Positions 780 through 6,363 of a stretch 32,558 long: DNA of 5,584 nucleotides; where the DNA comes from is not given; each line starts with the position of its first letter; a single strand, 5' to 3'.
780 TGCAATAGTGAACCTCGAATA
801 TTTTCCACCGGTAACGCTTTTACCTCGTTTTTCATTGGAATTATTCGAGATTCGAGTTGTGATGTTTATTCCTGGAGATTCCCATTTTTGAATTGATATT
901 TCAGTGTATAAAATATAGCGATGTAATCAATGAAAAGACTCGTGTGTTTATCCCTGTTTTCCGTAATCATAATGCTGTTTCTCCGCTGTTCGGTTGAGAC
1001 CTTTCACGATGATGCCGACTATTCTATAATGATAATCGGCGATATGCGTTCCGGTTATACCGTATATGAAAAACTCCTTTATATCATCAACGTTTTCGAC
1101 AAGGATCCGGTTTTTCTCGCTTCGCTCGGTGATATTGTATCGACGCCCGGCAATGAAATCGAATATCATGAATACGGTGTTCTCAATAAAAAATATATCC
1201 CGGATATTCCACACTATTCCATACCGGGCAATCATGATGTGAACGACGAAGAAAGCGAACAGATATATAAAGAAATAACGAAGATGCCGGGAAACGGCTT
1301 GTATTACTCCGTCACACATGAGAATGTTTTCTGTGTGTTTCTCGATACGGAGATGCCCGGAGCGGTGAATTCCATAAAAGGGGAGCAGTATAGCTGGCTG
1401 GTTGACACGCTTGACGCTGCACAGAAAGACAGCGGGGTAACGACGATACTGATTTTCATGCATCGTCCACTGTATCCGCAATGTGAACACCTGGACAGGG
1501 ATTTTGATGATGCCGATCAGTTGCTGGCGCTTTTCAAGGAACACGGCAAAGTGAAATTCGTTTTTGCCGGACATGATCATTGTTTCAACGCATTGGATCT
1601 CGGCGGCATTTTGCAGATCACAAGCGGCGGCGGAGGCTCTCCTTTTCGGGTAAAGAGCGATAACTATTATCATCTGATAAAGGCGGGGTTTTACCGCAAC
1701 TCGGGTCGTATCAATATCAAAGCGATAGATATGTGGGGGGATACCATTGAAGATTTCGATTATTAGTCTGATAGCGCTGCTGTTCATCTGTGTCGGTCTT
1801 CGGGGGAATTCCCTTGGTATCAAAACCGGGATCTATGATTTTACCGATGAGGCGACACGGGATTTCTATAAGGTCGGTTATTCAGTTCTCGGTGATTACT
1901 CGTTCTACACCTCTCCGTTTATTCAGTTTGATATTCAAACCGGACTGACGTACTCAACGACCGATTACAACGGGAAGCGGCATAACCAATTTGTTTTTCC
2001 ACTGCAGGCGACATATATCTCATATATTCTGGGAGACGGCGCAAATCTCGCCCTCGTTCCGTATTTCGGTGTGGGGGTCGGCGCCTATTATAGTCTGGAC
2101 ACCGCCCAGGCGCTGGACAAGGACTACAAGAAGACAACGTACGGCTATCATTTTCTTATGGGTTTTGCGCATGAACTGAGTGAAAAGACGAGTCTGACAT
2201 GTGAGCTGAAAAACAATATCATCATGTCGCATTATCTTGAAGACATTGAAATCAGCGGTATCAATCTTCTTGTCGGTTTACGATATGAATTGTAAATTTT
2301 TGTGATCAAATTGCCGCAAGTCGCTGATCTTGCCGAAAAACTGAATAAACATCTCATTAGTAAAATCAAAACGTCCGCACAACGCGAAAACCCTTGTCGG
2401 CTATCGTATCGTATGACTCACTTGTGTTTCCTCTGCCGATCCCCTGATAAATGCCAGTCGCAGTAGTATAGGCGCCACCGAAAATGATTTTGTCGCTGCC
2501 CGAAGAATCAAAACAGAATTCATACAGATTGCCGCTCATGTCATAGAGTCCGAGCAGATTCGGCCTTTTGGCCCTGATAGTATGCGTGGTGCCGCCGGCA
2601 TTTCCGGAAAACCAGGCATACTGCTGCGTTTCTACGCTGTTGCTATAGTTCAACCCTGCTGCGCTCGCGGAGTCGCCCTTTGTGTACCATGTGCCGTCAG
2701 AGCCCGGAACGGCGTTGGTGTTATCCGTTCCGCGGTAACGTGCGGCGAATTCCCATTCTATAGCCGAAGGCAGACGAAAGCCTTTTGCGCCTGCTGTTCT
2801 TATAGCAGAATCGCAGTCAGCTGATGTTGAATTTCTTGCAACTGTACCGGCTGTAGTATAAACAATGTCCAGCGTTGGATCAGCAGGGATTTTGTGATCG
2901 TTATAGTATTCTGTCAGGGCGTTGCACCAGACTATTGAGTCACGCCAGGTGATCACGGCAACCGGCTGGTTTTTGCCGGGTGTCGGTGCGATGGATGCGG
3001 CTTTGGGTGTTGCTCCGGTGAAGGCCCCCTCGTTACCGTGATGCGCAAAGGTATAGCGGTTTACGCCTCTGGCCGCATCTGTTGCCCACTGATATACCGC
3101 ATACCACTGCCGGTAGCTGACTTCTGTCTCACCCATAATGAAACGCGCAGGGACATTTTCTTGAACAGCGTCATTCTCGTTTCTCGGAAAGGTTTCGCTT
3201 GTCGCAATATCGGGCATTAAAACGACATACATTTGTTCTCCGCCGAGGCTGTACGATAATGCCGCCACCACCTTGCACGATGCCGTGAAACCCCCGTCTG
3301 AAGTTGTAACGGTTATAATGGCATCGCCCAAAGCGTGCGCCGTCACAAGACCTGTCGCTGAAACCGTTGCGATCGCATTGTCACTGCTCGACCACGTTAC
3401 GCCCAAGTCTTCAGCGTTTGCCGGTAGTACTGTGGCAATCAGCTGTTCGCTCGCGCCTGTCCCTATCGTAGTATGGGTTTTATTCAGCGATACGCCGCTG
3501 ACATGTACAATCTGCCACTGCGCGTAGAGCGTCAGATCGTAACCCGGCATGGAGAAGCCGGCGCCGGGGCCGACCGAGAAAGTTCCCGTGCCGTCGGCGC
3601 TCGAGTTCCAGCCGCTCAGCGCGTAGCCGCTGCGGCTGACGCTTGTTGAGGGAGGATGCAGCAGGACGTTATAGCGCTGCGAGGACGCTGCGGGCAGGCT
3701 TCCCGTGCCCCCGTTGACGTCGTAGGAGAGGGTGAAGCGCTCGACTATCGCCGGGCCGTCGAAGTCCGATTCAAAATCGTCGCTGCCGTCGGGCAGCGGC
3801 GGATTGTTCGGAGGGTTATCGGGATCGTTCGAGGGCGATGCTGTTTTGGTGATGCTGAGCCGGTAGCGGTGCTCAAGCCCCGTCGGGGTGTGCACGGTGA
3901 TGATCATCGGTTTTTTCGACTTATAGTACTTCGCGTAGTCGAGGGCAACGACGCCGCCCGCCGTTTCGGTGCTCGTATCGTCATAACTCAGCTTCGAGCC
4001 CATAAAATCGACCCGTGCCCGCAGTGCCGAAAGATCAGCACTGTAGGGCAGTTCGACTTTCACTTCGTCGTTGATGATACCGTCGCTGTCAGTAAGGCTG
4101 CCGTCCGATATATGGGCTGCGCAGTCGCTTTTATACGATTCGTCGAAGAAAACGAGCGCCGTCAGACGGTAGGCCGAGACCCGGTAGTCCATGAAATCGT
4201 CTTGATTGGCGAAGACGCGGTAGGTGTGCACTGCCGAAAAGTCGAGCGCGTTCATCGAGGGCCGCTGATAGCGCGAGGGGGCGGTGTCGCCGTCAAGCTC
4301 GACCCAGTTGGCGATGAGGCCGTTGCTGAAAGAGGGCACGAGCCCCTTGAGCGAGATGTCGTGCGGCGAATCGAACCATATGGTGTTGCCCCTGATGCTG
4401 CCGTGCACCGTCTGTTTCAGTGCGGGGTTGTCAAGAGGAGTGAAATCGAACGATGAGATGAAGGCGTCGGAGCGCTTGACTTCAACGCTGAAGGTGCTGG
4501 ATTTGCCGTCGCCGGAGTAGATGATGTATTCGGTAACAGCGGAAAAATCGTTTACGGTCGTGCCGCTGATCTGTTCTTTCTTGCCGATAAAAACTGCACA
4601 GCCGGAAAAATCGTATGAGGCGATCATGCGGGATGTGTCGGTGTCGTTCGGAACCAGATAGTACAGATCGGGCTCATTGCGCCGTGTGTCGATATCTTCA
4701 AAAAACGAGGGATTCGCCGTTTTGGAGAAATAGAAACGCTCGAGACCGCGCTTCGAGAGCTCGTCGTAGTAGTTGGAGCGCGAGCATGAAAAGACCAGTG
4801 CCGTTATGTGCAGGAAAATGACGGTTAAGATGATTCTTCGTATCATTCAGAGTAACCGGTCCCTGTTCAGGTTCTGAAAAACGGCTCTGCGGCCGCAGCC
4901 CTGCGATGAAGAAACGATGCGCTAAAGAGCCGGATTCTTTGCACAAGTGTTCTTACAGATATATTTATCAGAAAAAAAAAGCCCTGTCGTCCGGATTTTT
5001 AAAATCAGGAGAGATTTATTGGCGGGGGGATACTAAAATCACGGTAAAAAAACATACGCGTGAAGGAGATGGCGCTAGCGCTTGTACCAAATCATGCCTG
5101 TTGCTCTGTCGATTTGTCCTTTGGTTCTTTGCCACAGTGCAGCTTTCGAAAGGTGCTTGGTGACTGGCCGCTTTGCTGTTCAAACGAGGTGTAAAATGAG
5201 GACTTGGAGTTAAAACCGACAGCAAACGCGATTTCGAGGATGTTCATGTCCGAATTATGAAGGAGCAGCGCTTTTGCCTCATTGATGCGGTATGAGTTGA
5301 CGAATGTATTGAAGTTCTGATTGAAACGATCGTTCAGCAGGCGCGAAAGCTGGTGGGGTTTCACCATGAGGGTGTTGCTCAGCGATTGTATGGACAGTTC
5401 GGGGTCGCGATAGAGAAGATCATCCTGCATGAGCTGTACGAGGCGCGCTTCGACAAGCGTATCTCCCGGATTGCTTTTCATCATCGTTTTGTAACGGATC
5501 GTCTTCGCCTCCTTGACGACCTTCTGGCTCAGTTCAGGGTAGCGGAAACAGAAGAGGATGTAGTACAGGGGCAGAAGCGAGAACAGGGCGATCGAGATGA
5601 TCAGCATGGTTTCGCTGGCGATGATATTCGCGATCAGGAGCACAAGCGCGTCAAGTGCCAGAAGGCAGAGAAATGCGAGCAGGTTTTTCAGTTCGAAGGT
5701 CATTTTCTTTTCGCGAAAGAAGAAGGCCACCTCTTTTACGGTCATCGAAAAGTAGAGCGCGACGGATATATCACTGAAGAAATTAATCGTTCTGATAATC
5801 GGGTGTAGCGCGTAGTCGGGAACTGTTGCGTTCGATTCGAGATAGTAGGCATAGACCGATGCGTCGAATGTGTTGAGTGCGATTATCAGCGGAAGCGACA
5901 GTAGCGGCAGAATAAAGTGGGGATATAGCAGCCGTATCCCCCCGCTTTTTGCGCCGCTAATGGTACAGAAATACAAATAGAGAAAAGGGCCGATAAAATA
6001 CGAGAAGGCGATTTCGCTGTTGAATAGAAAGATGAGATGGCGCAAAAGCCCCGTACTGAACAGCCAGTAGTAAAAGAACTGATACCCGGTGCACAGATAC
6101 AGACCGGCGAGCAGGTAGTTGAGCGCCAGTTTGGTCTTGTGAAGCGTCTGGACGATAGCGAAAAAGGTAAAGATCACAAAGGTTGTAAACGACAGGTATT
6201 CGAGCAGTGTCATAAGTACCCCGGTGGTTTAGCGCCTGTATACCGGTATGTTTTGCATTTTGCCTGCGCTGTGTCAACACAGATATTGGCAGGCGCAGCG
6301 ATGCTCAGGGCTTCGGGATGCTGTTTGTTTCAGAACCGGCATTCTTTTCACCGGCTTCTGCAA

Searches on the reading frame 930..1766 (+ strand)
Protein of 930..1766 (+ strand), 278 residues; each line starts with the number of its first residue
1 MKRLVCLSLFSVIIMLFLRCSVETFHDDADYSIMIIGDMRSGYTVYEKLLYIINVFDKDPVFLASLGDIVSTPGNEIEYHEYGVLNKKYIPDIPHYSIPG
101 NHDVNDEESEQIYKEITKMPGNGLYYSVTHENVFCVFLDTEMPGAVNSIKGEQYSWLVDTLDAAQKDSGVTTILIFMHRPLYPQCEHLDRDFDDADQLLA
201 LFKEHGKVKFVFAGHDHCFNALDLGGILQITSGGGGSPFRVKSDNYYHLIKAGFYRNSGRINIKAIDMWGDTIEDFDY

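Call 41: search_protein_families(library=pfam, proteins=[window:930-1766:+], max_evalue=0.00001)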
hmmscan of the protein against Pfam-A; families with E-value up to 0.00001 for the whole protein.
window:930-1766:+ (278 aa): 1 family
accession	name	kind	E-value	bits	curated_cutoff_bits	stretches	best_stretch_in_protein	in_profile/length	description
PF00149.33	Metallophos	-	2.6e-14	54.5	21.5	1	32-218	2-190/191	Calcineurin-like phosphoesterase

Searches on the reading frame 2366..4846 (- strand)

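Call 41: search_protein_families(library=pfam, proteins=[window:2366-4846:-], max_evalue=0.00001)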
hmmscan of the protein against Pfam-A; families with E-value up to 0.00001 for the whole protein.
window:2366-4846:- (826 aa): 3 families
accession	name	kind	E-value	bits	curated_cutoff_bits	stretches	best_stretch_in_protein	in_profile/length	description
PF03781.23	FGE-sulfatase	-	2.5e-23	83.5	23.3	1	551-824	20-255/255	Sulfatase-modifying factor enzyme 1-like domain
PF02368.24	Big_2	-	5.8e-20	71.5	22.8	1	449-526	2-79/79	Bacterial Ig-like domain (group 2)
PF09479.16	Flg_new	-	6.9e-09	36.1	27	1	371-443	1-65/65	Listeria-Bacteroides repeat domain (List_Bact_rpt)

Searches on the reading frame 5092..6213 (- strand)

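Call 3: search_protein_families(library=pfam, proteins=[window:5092-6213:-], max_evalue=0.01)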
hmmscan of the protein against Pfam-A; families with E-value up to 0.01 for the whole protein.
window:5092-6213:- (373 aa): 2 families
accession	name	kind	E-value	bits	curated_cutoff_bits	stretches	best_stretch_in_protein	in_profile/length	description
PF12833.13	HTH_18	-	3.2e-20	72.7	33.6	1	279-357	2-79/80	Helix-turn-helix domain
PF00165.29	HTH_AraC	-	3.9e-07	30.5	26.6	1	318-357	1-42/42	Bacterial regulatory helix-turn-helix proteins, AraC family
